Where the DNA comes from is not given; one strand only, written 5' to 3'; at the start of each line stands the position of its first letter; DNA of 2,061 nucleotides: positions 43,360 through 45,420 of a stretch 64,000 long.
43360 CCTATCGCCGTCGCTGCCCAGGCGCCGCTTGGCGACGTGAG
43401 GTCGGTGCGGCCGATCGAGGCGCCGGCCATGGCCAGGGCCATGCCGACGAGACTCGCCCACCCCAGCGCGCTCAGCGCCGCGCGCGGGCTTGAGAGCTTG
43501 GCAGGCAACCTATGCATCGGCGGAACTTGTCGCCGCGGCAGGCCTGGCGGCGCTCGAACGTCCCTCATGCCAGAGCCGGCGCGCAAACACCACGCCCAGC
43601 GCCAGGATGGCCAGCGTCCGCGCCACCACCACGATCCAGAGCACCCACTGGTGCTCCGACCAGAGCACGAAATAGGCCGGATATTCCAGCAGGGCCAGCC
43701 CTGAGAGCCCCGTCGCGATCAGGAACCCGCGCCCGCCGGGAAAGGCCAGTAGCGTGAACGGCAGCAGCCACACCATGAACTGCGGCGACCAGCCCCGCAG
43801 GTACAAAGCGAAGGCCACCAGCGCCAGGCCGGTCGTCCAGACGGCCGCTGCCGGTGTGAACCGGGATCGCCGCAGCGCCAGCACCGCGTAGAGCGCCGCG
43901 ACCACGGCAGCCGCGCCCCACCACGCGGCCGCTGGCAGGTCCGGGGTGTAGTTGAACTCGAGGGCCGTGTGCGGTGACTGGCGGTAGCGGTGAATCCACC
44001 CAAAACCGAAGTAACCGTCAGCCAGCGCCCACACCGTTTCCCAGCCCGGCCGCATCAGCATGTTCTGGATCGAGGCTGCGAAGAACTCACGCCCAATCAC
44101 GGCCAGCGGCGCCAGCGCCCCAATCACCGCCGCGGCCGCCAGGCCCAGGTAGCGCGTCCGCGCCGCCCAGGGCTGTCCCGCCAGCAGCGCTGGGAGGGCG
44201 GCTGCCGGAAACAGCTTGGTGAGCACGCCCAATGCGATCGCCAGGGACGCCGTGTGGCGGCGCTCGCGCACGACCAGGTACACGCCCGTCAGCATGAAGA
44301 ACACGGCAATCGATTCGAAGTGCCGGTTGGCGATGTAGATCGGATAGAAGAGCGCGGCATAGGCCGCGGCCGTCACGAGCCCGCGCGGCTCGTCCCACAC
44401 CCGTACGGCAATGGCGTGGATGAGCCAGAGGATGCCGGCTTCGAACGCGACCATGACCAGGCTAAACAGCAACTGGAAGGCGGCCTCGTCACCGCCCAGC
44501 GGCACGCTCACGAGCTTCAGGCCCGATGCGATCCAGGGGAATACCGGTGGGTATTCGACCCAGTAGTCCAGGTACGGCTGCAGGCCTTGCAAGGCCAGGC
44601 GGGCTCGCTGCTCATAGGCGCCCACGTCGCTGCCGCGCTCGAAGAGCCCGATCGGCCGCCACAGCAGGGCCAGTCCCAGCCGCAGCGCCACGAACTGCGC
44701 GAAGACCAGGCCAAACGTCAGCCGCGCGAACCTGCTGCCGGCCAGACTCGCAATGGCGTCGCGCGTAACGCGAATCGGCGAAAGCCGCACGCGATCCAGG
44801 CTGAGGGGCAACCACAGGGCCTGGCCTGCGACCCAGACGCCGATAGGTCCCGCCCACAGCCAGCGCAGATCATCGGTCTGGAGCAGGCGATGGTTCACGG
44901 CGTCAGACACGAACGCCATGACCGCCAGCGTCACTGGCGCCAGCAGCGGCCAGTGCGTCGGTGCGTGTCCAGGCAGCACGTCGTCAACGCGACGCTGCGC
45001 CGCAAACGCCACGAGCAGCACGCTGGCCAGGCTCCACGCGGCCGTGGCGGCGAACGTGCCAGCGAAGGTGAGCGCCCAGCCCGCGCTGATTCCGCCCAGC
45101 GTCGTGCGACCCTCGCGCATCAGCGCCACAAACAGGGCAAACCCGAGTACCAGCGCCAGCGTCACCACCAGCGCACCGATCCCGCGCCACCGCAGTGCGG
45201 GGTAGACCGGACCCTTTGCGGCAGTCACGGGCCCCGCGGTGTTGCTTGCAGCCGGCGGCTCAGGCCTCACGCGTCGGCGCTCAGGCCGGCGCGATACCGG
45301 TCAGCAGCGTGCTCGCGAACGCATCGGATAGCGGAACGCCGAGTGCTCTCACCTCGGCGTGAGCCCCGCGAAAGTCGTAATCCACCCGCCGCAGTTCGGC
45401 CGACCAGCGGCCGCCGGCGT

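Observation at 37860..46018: Eight-gene minus-strand envelope glycoconjugate operon with two tandem GT87/DUF2029 mannosyltransferase-like genes and an ABC-2 exporter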

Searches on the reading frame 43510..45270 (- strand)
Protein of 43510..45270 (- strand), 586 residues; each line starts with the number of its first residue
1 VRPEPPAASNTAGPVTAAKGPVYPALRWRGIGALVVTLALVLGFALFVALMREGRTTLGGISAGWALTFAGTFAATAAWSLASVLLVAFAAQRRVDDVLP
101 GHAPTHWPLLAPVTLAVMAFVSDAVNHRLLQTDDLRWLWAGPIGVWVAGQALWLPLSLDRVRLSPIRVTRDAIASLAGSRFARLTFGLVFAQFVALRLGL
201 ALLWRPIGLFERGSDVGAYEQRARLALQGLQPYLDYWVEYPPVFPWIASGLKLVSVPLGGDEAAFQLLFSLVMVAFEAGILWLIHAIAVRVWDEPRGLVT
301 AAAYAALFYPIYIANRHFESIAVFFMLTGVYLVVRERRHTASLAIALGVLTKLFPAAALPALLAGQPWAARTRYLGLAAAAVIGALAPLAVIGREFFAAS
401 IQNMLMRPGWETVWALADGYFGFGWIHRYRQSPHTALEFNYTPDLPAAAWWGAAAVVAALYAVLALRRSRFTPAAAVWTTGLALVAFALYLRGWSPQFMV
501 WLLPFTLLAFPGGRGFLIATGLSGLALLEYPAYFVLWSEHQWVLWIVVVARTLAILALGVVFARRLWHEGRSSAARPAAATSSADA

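Call 5: search_protein_families(library=pfam, proteins=[window:43510-45270:-], max_evalue=0.01)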
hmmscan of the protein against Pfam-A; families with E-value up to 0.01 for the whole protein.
window:43510-45270:- (586 aa): 1 family
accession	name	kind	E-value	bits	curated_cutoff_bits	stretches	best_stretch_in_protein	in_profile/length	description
PF09594.16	GT87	-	0.0015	18.7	25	1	240-482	3-230/237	Glycosyltransferase family 87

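Call 9: search_protein_families(library=ncbifam, proteins=[window:43510-45270:-], max_evalue=0.001)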
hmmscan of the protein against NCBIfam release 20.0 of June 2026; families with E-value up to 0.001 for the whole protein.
window:43510-45270:- (586 aa): 0 families

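Call 11: search_solved_structures(query=window:43510-45270:-, max_evalue=10, show_alignments=2)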
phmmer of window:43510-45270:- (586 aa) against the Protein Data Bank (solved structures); distinct sequences matched with E-value up to 10: 0.

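Call 12: find_homologous_proteins(query=window:43510-45270:-, max_evalue=0.001)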
Query window:43510-45270:- (586 aa): 71 proteins with E <= 0.001 among 8000 candidates.
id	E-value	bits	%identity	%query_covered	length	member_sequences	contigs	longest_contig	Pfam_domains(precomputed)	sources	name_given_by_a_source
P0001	0.0e+0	1266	100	100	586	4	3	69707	-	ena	-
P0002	0.0e+0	1223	99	98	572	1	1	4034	-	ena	-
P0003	0.0e+0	1104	88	100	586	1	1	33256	-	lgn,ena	-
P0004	0.0e+0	1103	88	100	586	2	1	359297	-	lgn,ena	-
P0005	0.0e+0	1091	86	100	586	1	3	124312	-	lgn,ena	-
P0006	0.0e+0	1083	88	98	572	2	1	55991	-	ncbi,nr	ncbi:MAG: hypothetical protein OXP73_09320 [Chloroflexota bacterium]|nr:hypothetical protein [Chloro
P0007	0.0e+0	1080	88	97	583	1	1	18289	-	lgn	-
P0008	0.0e+0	1077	84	100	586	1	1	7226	PF09594.17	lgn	-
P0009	0.0e+0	1076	88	95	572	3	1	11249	-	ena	-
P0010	0.0e+0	1073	88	96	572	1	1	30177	-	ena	-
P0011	0.0e+0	1072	84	100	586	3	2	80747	-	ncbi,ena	-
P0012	0.0e+0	1072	86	100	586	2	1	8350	PF09594.17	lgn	-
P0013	0.0e+0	1066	83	100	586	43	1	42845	PF09594.17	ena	-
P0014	0.0e+0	1065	84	100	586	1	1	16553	PF09594.17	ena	-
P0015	0.0e+0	1064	83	100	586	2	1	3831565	PF09594.17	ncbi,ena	-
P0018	0.0e+0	1051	82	100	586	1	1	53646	PF09594.17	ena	-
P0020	0.0e+0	1047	85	97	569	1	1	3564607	PF09594.17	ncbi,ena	-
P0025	0.0e+0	1040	82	100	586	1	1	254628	PF09594.17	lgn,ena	-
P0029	0.0e+0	1033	84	96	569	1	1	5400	PF09594.17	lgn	-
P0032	0.0e+0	1020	80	100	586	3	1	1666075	PF09594.17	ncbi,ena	-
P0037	1.5e-298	1010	79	100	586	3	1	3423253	PF09594.17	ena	-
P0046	6.5e-250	849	72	94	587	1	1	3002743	-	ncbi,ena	-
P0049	4.8e-227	774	83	73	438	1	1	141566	PF09594.17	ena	-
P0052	1.0e-202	693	58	93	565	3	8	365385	-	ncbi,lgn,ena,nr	ncbi:MAG TPA: hypothetical protein DGO43_00175 [Chloroflexi bacterium]|nr:hypothetical protein [Chlo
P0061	7.7e-43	166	35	69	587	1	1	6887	PF09594.17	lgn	-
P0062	8.1e-39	152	34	61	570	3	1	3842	PF09594.17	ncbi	-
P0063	5.3e-32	130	30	60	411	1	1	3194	PF09594.17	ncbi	-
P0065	4.7e-28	117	31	59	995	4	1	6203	PF09594.17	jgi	jgi:hypothetical protein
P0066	6.5e-27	113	32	61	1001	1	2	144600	-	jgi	jgi:hypothetical protein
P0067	9.2e-25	106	31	51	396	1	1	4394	PF09594.17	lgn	-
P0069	1.5e-9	56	27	50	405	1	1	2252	PF09594.17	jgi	jgi:uncharacterized membrane protein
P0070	3.2e-7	48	30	50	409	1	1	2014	PF09594.17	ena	-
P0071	1.1e-6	46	26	53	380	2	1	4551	PF09594.17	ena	-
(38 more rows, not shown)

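Call 13: find_encoding_contigs(protein=P0052, flank=10000, max_places=2)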
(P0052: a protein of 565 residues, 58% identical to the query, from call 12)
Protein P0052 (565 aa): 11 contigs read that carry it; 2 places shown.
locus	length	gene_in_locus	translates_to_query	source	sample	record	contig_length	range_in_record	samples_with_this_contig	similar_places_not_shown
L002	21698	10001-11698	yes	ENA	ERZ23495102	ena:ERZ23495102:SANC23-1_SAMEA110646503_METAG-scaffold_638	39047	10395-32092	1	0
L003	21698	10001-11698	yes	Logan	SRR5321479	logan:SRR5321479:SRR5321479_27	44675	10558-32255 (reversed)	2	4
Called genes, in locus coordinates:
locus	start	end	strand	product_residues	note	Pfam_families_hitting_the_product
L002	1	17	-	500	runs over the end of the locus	PF00370:FGGY_N, PF02782:FGGY_C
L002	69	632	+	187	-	PF06559:DCD_N, PF22769:DCD, PF22569:DCD_C (weak), PF00692:dUTPase (weak)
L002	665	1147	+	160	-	PF00293:NUDIX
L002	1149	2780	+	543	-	PF00496:SBP_bac_5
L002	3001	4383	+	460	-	PF00496:SBP_bac_5, PF12974:Phosphonate-bd (faint)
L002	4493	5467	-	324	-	PF00480:ROK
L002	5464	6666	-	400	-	PF07690:MFS_1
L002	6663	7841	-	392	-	PF07690:MFS_1, PF00083:Sugar_tr (weak), PF07690:MFS_1 (weak)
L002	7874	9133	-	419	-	PF09861:Lar_N (weak)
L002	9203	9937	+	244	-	PF00149:Metallophos, PF12850:Metallophos_2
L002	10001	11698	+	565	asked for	-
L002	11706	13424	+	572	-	PF09594:GT87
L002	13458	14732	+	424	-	PF01408:GFO_IDH_MocA, PF02894:GFO_IDH_MocA_C, PF22725:GFO_IDH_MocA_C3, PF09383:NIL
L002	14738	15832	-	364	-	PF13439:Glyco_transf_4, PF00534:Glycos_transf_1, PF13692:Glyco_trans_1_4, PF13524:Glyco_trans_1_2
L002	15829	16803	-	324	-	PF13579:Glyco_trans_4_4, PF13439:Glyco_transf_4, PF20706:GT4-conflict, PF00534:Glycos_transf_1, PF13692:Glyco_trans_1_4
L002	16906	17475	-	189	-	PF02660:G3P_acyltransf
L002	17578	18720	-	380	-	PF13439:Glyco_transf_4, PF13579:Glyco_trans_4_4, PF20706:GT4-conflict, PF00534:Glycos_transf_1, PF13692:Glyco_trans_1_4, PF13524:Glyco_trans_1_2 (weak)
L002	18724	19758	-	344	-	PF03706:LPG_synthase_TM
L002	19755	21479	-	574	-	PF04932:Wzy_C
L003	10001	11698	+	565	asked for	-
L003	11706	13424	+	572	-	PF09594:GT87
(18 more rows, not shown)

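Call 14: find_encoding_contigs(protein=P0046, flank=10000, max_places=2)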
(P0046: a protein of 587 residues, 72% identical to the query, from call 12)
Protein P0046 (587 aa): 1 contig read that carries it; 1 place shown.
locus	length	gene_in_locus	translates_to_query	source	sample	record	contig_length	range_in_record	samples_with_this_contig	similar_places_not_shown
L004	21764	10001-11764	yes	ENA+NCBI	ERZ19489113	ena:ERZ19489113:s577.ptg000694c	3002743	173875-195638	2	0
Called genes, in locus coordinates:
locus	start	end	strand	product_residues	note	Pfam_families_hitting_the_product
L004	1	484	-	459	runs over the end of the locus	PF01420:Methylase_S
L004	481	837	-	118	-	PF01934:HepT-like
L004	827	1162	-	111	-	PF01909:NTP_transf_2, PF18765:Polbeta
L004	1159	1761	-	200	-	PF14103:DUF4276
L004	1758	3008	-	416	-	PF02463:SMC_N (weak), PF13476:AAA_23 (weak), PF11398:DUF2813 (faint), PF13304:AAA_21, PF13175:AAA_15 (weak)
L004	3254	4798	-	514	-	PF12161:HsdM_N, PF02384:N6_Mtase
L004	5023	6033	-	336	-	PF00480:ROK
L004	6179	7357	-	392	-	PF00083:Sugar_tr, PF07690:MFS_1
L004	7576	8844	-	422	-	PF09861:Lar_N (weak)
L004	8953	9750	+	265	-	PF00149:Metallophos (weak), PF12850:Metallophos_2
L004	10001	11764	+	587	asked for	-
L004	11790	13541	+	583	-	PF09594:GT87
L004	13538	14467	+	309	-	-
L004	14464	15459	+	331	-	PF00005:ABC_tran, PF13304:AAA_21 (weak)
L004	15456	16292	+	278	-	PF12679:ABC2_membrane_2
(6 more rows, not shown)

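Call 15: find_encoding_contigs(protein=P0066, flank=10000, max_places=2)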
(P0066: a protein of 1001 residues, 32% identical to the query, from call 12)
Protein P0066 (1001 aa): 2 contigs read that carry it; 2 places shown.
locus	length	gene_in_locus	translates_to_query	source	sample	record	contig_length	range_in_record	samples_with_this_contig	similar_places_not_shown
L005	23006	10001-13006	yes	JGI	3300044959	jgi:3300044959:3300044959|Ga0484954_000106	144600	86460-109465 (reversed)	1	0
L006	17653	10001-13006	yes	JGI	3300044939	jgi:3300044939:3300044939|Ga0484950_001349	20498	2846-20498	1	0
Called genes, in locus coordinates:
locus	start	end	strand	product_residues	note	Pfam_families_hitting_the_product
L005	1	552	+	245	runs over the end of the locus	PF10294:Methyltransf_16, PF13489:Methyltransf_23 (weak), PF05175:MTS (weak), PF06325:PrmA, PF13649:Methyltransf_25 (weak), PF08241:Methyltransf_11 (weak)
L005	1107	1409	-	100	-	-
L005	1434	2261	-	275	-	PF08239:SH3_3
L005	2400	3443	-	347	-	PF00140:Sigma70_r1_2, PF04542:Sigma70_r2, PF04539:Sigma70_r3, PF04545:Sigma70_r4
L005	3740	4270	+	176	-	PF04306:DUF456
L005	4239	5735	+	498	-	PF08308:PEGA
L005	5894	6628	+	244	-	PF07920:DUF1684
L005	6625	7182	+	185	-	PF00293:NUDIX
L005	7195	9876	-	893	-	PF00330:Aconitase, PF00694:Aconitase_C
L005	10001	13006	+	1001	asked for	-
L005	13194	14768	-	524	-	PF00496:SBP_bac_5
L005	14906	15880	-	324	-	PF02899:Phage_int_SAM_1, PF13102:Phage_int_SAM_5, PF13495:Phage_int_SAM_4 (faint), PF00589:Phage_integrase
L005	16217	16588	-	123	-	PF04020:Phage_holin_4_2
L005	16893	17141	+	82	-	-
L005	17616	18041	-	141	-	-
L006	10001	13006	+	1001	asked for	-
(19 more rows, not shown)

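Call 18: find_related_loci(query=A1, collection=genome_contigs, flank=10000)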
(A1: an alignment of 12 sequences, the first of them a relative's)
Query A1 (586 aa) in genome_contigs; peptide patterns used: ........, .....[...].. (x = any residue, [..] = any of these).
74 stretches matched a pattern; 38 encode a relative of the query (tblastn E <= 1e-3); 36 distinct loci.
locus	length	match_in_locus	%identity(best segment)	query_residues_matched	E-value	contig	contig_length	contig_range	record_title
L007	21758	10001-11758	84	1-586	0e+0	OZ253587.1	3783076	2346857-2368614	MAG: Chloroflexota bacterium isolate c48e1457-3bc6-4d91-b545-4e17b7aa62c7 genome assembly, chromosome: 1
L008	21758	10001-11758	83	1-586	0e+0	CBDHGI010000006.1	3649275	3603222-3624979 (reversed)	MAG: Chloroflexota bacterium isolate cca356c8-8f3a-46e1-bc14-440367fe4ecb genome assembly, contig: chromosome_2, whole g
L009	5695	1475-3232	83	1-586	0e+0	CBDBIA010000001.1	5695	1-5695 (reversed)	MAG: Phototrophicaceae bacterium isolate 2dffa6b5-97ae-4c5d-bed1-5eb4a2ec0292 genome assembly, contig: contig_1, whole g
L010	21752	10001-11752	88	3-586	0e+0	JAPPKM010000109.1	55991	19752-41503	MAG: Chloroflexota bacterium isolate RHO2_bin_72 NODE_940_length_55991_cov_11.061731, whole genome shotgun sequence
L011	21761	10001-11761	79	1-586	0e+0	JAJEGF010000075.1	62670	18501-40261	MAG: Chloroflexota bacterium isolate p16x44bins.42 k141_1565854, whole genome shotgun sequence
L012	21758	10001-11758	83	1-586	0e+0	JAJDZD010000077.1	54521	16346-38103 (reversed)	MAG: Chloroflexota bacterium isolate jk18x40bins.16 k141_1220405, whole genome shotgun sequence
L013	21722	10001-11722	85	4-577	0e+0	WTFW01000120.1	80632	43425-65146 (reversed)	MAG: Chloroflexi bacterium isolate CO36386bin_13 NODE_184_length_80632_cov_15.248619, whole genome shotgun sequence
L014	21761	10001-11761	79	1-586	0e+0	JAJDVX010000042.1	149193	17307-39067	MAG: Chloroflexota bacterium isolate jk18x22bins.70 k141_363720, whole genome shotgun sequence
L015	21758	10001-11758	83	1-586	0e+0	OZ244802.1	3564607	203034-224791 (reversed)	MAG: Chloroflexota bacterium isolate 0351a3fc-03c6-4ac3-ab3a-8938ce3ed692 genome assembly, chromosome: 1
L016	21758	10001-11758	80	1-586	0e+0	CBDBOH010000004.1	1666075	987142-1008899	MAG: Chloroflexota bacterium isolate 6ed94c95-c701-4cc9-8e12-bdeb5c957f40 genome assembly, contig: contig_4, whole genom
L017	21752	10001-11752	77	1-583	0e+0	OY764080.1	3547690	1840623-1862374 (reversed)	MAG: Chloroflexota bacterium isolate a04a8705-9522-4335-bb9c-b9bb47e5c42e genome assembly, chromosome: 1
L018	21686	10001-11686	80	15-575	0e+0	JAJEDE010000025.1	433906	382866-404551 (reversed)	MAG: Chloroflexota bacterium isolate jk18xAbins.55 k141_822068, whole genome shotgun sequence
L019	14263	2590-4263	81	19-575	0e+0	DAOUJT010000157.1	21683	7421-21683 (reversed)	MAG TPA_asm: Chloroflexota bacterium isolate S34_278 k113_511265, whole genome shotgun sequence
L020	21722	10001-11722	78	1-573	0e+0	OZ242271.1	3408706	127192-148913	MAG: Chloroflexota bacterium isolate 28ccf5bf-4595-479e-bad6-f18457ce53ab genome assembly, chromosome: 1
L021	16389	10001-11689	64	21-583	0e+0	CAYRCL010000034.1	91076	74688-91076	MAG TPA_asm: uncultured Chloroflexota bacterium isolate SRP092796_co4_648 genome assembly, contig: k141_772049, whole ge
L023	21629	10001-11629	58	24-566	0e+0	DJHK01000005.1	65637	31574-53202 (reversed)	MAG TPA_asm: Chloroflexi bacterium UBA6622 UBA6622_contig_2397, whole genome shotgun sequence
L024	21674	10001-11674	56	24-581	0e+0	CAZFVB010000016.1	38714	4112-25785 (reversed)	MAG TPA_asm: uncultured Chloroflexota bacterium isolate SRP092796_co3_298 genome assembly, contig: NODE_1376_length_3871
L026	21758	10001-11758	83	1-586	0e+0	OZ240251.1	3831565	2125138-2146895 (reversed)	MAG: Chloroflexota bacterium isolate d34784d7-597f-4c6c-9d13-8b2b1f638dff genome assembly, chromosome: 1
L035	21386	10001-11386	41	108-569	1e-98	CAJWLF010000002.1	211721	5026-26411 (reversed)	MAG TPA_asm: uncultured Chloroflexi bacterium isolate ERR599156_bin.184_MetaBAT_v2.12.1_MAG genome assembly, contig: NOD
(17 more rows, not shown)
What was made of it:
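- The host is Chloroflexota (calls 12, 18).
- Tried and rejected: Rejected: an actinobacterial origin (calls 12, 18).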
